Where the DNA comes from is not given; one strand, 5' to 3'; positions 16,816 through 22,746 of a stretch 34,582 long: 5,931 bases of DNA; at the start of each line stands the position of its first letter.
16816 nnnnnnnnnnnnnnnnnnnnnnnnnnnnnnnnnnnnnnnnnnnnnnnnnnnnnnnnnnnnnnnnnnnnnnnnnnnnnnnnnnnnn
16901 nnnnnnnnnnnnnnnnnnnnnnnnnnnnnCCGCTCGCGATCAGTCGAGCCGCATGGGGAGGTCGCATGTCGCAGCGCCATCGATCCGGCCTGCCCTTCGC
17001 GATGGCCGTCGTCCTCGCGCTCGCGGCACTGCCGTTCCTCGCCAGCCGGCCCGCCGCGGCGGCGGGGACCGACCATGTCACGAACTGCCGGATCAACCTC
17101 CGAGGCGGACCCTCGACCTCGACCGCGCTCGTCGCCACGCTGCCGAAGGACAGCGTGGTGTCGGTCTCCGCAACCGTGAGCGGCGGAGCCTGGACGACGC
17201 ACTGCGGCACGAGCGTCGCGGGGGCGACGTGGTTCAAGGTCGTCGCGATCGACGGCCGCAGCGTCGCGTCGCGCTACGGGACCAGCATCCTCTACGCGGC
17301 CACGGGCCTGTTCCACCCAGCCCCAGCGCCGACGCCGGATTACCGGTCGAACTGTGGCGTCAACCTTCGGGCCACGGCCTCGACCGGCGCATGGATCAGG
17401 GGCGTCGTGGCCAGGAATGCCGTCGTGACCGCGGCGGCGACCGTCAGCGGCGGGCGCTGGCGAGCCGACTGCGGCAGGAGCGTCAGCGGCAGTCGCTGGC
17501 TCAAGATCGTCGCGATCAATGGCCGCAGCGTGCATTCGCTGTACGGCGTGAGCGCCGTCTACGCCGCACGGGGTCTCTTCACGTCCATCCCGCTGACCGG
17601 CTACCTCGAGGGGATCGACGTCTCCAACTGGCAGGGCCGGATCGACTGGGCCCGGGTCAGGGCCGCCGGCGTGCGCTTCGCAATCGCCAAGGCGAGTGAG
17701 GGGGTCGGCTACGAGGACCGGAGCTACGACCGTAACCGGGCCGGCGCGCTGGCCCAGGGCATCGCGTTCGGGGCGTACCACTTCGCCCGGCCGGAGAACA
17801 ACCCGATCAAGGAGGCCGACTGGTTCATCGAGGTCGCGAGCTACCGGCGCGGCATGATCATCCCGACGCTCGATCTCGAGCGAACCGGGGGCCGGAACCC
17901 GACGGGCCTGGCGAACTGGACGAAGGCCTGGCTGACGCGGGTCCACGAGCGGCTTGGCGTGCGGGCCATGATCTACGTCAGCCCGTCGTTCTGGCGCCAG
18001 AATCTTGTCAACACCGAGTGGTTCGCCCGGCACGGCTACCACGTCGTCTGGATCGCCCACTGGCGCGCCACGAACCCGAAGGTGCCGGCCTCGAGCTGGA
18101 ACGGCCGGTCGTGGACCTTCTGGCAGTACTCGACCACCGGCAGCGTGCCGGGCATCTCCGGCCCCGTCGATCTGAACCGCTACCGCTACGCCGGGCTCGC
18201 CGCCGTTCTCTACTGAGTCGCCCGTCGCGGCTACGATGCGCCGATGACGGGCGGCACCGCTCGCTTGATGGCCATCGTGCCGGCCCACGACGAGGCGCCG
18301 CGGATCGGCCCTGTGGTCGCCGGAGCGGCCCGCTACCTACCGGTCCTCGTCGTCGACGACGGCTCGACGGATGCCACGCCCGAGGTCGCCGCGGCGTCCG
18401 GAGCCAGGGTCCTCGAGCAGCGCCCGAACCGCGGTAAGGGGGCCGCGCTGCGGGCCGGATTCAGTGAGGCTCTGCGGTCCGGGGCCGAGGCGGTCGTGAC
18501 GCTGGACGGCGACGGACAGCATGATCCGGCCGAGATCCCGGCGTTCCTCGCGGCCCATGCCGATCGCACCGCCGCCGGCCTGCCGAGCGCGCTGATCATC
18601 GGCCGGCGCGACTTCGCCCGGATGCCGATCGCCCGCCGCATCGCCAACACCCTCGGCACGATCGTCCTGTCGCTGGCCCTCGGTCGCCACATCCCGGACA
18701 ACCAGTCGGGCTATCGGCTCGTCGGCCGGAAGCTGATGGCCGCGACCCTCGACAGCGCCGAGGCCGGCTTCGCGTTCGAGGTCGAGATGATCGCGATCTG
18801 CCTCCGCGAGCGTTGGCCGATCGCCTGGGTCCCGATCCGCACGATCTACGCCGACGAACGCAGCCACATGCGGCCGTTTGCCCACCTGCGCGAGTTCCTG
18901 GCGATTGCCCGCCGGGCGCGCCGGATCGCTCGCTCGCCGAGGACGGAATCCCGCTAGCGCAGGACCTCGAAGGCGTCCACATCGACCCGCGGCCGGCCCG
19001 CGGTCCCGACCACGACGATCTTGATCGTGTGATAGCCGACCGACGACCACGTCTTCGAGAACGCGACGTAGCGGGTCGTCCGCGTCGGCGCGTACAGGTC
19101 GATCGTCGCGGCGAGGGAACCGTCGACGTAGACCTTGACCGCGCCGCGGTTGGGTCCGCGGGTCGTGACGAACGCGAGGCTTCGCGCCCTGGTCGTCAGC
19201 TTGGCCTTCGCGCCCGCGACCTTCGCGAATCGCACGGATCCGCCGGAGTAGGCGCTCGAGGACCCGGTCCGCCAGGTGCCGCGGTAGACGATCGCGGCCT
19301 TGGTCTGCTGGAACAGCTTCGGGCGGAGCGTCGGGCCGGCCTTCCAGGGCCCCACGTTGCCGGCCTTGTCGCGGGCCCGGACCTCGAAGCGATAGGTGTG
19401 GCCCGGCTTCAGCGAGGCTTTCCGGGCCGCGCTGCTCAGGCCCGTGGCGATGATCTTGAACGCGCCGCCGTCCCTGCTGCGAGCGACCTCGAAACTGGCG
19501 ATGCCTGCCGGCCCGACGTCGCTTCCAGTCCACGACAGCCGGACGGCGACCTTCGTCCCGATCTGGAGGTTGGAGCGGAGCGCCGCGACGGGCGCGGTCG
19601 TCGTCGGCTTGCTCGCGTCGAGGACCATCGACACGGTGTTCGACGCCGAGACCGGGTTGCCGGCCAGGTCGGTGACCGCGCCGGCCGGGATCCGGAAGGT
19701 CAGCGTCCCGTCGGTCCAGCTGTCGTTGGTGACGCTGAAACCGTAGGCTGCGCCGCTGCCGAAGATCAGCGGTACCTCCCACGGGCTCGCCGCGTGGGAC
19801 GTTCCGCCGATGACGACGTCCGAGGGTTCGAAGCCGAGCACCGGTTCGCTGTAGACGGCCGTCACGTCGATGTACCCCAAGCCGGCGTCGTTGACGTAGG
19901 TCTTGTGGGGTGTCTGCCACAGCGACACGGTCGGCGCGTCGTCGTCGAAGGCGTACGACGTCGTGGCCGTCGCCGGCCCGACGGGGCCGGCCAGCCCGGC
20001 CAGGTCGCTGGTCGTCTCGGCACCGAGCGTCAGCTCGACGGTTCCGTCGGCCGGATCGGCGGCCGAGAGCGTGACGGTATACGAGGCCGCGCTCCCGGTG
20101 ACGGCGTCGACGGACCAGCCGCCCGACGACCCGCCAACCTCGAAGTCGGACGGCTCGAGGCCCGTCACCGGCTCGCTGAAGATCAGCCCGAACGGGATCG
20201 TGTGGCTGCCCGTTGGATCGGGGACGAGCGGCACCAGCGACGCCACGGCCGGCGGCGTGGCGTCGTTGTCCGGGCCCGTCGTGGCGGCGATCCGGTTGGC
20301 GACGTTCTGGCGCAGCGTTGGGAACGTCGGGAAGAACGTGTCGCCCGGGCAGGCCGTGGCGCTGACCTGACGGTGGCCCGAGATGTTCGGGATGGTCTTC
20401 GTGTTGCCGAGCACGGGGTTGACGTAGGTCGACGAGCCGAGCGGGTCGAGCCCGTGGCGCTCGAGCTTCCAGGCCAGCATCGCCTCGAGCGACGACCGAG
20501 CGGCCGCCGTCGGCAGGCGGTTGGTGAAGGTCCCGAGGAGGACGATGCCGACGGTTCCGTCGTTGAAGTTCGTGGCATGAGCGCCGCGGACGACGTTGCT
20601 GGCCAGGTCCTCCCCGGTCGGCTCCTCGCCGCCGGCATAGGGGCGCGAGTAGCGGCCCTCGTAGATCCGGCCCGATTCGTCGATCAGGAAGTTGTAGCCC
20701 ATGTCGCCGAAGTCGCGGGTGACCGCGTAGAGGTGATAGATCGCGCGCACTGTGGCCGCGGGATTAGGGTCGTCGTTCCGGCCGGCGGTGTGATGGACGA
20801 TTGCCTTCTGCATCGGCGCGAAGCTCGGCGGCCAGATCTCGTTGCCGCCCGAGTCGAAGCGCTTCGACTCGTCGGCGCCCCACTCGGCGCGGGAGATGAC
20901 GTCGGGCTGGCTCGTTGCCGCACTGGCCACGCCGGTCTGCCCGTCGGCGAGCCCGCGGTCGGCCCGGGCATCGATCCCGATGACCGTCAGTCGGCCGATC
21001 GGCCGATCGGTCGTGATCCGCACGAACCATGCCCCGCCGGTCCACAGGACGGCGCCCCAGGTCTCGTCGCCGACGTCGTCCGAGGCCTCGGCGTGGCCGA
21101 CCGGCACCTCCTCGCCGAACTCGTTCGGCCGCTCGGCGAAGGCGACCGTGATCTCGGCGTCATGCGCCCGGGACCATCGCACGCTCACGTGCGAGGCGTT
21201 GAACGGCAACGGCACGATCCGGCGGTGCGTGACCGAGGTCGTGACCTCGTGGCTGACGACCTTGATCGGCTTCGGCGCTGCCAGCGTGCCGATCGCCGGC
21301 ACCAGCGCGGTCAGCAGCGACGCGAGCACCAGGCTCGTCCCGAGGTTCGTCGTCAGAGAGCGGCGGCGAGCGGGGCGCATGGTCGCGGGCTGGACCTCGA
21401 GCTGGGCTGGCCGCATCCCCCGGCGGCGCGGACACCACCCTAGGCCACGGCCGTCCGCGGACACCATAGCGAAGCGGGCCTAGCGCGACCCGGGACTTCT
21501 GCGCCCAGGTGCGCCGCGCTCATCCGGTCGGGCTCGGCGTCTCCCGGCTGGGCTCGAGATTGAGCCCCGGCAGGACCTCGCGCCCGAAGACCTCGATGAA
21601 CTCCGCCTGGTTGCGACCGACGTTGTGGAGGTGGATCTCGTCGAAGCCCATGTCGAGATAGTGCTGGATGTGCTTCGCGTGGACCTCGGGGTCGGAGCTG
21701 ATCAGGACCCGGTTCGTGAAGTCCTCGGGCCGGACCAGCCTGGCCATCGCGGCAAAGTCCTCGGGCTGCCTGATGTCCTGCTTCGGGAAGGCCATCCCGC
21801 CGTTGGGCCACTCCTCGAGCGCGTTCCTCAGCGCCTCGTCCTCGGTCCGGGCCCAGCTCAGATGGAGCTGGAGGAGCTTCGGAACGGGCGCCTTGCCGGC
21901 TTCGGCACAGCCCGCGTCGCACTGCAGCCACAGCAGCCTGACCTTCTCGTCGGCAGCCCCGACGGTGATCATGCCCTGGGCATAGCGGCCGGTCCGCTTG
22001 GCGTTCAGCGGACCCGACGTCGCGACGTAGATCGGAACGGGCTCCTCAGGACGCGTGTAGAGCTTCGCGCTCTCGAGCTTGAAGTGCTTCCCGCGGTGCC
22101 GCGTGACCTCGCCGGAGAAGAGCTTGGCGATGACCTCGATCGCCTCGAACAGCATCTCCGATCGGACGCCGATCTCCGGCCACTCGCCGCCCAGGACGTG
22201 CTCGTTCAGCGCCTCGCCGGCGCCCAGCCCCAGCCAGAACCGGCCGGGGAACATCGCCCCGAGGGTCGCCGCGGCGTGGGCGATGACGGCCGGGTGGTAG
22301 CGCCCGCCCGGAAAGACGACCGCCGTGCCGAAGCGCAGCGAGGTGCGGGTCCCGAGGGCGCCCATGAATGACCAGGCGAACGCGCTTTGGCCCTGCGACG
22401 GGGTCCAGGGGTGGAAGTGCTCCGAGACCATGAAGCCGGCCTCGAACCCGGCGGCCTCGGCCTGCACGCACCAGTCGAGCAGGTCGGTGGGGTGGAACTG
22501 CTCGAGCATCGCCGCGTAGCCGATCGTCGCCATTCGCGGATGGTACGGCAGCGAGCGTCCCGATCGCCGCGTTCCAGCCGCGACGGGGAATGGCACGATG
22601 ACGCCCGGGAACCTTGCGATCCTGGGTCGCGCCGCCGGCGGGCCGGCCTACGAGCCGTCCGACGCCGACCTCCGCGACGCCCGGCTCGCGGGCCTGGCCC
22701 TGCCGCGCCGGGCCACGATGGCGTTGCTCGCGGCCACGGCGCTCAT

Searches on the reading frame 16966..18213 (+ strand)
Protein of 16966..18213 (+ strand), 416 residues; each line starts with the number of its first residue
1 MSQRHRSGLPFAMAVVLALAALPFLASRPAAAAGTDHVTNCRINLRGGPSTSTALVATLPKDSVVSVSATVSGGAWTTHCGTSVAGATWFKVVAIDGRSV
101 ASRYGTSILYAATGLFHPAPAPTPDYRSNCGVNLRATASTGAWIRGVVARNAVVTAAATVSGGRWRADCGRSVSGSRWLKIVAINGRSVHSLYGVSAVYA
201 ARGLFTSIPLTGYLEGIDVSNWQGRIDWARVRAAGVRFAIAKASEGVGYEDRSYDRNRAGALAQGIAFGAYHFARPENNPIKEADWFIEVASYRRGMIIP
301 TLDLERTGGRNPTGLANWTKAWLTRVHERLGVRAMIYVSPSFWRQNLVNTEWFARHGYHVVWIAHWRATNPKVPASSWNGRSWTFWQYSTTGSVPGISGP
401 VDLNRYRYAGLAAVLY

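Call 33: search_protein_families(library=pfam, proteins=[window:16966-18213:+], max_evalue=0.0001)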
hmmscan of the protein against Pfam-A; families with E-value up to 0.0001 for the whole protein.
window:16966-18213:+ (416 aa): 2 families
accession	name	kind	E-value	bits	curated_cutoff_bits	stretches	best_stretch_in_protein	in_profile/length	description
PF01183.26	Glyco_hydro_25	-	4.7e-47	161.1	27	1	217-397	1-180/180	Glycosyl hydrolases family 25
PF08239.17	SH3_3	-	6.5e-08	33.1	27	0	43-97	3-43/54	Bacterial SH3 domain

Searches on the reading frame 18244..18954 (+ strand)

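Call 33: search_protein_families(library=pfam, proteins=[window:18244-18954:+], max_evalue=0.0001)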
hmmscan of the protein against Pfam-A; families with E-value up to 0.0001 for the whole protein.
window:18244-18954:+ (237 aa): 1 family
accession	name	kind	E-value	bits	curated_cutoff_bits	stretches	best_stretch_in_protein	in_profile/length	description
PF00535.33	Glycos_transf_2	-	1e-17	65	23.3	1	11-164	3-163/168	Glycosyl transferase family 2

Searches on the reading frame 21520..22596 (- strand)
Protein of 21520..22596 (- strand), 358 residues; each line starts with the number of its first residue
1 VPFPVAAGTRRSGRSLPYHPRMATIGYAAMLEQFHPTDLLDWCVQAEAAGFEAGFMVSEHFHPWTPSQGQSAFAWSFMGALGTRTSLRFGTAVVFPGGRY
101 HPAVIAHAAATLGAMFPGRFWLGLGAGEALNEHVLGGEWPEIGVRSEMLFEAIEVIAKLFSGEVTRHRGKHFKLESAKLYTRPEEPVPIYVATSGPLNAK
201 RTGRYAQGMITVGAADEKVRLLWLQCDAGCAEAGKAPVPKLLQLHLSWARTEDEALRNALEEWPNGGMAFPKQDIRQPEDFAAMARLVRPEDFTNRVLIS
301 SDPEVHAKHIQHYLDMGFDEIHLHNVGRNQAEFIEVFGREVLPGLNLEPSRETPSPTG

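Call 34: search_protein_families(library=pfam, proteins=[window:21520-22596:-], max_evalue=0.0001)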
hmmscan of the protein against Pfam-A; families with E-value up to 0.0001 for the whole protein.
window:21520-22596:- (358 aa): 1 family
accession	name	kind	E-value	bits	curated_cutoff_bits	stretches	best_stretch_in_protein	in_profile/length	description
PF00296.26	Bac_luciferase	-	2.2e-51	175.5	27.9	1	32-319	18-313/314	Luciferase-like monooxygenase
